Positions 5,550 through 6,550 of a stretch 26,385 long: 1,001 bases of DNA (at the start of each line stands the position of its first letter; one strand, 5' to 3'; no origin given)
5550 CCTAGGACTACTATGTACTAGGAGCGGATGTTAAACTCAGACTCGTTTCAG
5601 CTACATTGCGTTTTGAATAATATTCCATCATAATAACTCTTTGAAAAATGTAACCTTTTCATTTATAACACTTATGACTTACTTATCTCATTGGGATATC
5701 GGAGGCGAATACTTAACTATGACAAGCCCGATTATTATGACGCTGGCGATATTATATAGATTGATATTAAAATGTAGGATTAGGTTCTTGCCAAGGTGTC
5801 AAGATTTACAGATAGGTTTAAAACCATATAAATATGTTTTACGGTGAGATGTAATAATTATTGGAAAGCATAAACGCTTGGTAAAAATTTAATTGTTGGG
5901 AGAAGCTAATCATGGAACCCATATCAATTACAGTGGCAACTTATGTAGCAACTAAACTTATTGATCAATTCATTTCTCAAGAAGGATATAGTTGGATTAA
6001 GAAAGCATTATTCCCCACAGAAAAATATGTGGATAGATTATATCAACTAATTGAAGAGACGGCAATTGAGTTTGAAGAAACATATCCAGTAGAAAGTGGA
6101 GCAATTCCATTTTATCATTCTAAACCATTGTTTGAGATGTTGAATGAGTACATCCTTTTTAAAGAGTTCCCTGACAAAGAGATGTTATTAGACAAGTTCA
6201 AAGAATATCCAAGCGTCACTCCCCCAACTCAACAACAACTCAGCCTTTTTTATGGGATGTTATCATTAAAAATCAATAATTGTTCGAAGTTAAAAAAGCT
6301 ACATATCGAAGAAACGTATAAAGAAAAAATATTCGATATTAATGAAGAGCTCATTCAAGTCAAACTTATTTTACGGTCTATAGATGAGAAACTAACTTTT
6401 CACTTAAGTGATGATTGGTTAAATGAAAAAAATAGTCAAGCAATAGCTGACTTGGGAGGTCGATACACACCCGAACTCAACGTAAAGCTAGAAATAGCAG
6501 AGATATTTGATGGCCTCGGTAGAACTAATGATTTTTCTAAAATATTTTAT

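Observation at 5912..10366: Orphan 1484-aa STAND/NACHT-like NTPase with unrecognisable flanking domains: candidate single-gene antiphage system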

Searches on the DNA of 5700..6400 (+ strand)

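Call 51: search_dna_similar(query=window:5700-6400:+, collection=ecoli_genomes, mode=near, rows=spread, max_rows=20)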
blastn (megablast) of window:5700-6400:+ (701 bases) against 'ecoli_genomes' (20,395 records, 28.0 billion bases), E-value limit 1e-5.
Records with a match: 87; places in all: 87; records where one place covers at least 80% of the query: 87.
Genomes with a match: 87 of 5426; with a place that covers at least 80% of the query: 87. Places per genome that has any: lowest 1, median 1, highest 1. On chromosomes: 86 places; on plasmids: 1.
Best place of each record, by identity: >=99% 18; 95-99% 62; 90-95% 7.
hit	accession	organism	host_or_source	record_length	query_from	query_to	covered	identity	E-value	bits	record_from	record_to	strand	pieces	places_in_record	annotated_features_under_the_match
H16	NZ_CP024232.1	Escherichia coli O6:H16 strain 2014EL-1346-6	missing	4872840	1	701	100%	100.0%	0e+0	1295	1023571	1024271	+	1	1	avs2: AVAST type 2 anti-phage system protein Avs2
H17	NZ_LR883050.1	Escherichia coli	-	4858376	1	701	100%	100.0%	0e+0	1295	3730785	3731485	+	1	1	avs2: AVAST type 2 anti-phage system protein Avs2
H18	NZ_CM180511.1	Escherichia coli strain E1433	Homo sapiens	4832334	1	701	100%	100.0%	0e+0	1295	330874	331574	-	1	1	avs2: AVAST type 2 anti-phage system protein Avs2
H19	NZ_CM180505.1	Escherichia coli strain E2386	Homo sapiens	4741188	1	701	100%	100.0%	0e+0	1295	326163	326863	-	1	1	avs2: AVAST type 2 anti-phage system protein Avs2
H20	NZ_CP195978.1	Escherichia coli strain I4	Raw wastewater influent sample from the ...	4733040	1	701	100%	98.6%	0e+0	1240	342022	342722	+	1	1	avs2: AVAST type 2 anti-phage system protein Avs2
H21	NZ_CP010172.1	Escherichia coli strain H8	not applicable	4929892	1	701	100%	96.2%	0e+0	1146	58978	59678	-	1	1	avs2: AVAST type 2 anti-phage system protein Avs2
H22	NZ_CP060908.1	Escherichia coli strain EC19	Homo sapiens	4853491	1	701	100%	96.2%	0e+0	1146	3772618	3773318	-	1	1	avs2: AVAST type 2 anti-phage system protein Avs2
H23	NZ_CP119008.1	Escherichia coli strain CE0011b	Bos taurus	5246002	1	701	100%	96.2%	0e+0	1146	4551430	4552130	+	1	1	avs2: AVAST type 2 anti-phage system protein Avs2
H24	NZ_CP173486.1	Escherichia coli strain 98219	Homo sapiens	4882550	1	701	100%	96.2%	0e+0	1146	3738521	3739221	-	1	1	avs2: AVAST type 2 anti-phage system protein Avs2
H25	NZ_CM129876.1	Escherichia coli strain PCP06022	seawater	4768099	1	701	100%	96.2%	0e+0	1146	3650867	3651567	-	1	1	avs2: AVAST type 2 anti-phage system protein Avs2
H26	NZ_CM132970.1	Escherichia coli strain 167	Homo sapiens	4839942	1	701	100%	96.2%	0e+0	1146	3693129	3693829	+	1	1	avs2: AVAST type 2 anti-phage system protein Avs2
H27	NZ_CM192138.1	Escherichia coli strain Ec-U11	Homo sapiens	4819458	1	701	100%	96.2%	0e+0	1146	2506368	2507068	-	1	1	avs2: AVAST type 2 anti-phage system protein Avs2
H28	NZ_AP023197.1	Escherichia coli strain TUM18780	Homo sapiens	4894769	1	701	100%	96.0%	0e+0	1140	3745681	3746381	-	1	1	avs2: AVAST type 2 anti-phage system protein Avs2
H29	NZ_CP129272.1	Escherichia coli strain G12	Chicken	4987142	1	701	100%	96.0%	0e+0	1140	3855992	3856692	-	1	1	avs2: AVAST type 2 anti-phage system protein Avs2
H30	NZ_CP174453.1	Escherichia coli O25b:H4-ST131 strain MB1341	Homo sapiens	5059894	1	701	100%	96.0%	0e+0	1140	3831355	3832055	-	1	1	avs2: AVAST type 2 anti-phage system protein Avs2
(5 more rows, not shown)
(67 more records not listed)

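Call 53: get_annotated_region(hit=H21, flank=6000)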
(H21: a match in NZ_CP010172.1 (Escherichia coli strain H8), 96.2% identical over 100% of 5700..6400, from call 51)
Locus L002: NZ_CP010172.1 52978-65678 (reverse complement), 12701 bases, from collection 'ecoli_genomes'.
description: Escherichia coli strain H8 chromosome, complete genome
organism: Escherichia coli strain H8 (NCBI taxid 562)
replicon: chromosome; assembly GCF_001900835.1
host: not applicable; source: -; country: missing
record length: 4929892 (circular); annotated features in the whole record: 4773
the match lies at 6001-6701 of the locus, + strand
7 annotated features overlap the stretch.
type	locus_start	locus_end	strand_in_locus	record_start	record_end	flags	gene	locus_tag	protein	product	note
CDS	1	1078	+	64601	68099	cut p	gpJ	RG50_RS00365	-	phage attachment tail tip protein J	frameshifted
CDS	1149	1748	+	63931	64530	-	-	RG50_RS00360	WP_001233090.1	Ail/Lom family outer membrane beta-barrel protein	-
CDS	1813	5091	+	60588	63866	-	-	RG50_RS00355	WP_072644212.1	prophage tail fiber N-terminal domain-containing protein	-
CDS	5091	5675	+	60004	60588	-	-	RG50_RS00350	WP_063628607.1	tail fiber assembly protein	-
CDS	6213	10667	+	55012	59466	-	avs2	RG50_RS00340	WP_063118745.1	AVAST type 2 anti-phage system protein Avs2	-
CDS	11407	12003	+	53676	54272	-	-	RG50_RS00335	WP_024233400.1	hypothetical protein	-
CDS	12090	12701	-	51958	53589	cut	-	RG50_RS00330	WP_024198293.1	hypothetical protein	-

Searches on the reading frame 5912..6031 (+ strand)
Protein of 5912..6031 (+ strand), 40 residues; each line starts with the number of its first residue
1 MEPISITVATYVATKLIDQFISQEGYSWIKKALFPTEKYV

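Call 70: find_homologous_proteins(query=window:5912-6031:+, max_evalue=10)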
Query seq(40 aa) (40 aa): 2 proteins with E <= 10 among 2 candidates.
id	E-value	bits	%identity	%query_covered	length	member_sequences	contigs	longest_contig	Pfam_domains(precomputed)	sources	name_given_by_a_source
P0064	1.2e-16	75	95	100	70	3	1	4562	-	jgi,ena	-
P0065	1.0e-12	63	83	100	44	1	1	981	-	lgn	-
